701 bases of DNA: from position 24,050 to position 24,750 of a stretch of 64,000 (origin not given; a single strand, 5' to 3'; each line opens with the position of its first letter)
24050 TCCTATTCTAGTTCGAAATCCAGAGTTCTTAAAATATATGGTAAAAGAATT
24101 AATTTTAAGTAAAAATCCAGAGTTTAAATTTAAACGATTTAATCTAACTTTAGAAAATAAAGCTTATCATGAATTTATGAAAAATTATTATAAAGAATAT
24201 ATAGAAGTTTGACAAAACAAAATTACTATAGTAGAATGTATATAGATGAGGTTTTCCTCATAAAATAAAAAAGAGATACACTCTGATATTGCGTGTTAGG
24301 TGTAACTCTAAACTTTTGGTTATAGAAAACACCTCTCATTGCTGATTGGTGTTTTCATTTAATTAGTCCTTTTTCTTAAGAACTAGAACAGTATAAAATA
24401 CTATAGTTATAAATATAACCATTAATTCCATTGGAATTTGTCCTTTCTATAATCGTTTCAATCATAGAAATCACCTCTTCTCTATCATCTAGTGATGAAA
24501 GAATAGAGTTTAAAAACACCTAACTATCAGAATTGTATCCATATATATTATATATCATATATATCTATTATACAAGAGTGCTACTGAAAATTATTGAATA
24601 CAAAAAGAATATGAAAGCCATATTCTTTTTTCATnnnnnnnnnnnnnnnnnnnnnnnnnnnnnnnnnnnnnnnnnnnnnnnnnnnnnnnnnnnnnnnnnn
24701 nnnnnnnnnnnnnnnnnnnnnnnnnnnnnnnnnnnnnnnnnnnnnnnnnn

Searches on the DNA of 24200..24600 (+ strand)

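Call 45: search_dna_similar(query=window:24200-24600:+, collection=plasmids, mode=distant, max_evalue=0.001, max_rows=10)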
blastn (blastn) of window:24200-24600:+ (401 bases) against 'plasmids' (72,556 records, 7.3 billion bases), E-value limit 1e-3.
No match.

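Call 46: search_dna_similar(query=window:24200-24600:+, collection=phages, mode=distant, max_evalue=0.001, max_rows=10)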
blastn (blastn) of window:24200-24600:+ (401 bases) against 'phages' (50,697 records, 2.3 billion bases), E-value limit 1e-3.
No match.

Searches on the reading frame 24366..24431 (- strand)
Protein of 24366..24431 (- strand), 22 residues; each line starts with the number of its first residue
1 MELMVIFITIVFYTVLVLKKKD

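Call 21: search_protein_families(library=pfam, max_evalue=10, proteins=[window:24366-24431:-])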
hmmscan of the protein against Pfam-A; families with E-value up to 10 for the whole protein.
seq(22 aa): 1 family
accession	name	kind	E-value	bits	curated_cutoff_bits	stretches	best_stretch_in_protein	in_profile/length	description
PF04824.21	Rad21_Rec8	-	0.026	14.3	22.7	1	11-22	23-34/55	Conserved region of Rad21 / Rec8 like protein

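Call 22: search_protein_families(library=ncbifam, max_evalue=10, proteins=[window:24366-24431:-])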
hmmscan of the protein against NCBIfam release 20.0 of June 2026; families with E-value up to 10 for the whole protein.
seq(22 aa): 0 families

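Call 59: list_cluster_members(proteins=[window:24366-24431:-, window:1236-1301:-, window:49179-49244:-, window:1249-1341:-, window:24379-24465:-, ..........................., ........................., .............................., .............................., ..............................])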
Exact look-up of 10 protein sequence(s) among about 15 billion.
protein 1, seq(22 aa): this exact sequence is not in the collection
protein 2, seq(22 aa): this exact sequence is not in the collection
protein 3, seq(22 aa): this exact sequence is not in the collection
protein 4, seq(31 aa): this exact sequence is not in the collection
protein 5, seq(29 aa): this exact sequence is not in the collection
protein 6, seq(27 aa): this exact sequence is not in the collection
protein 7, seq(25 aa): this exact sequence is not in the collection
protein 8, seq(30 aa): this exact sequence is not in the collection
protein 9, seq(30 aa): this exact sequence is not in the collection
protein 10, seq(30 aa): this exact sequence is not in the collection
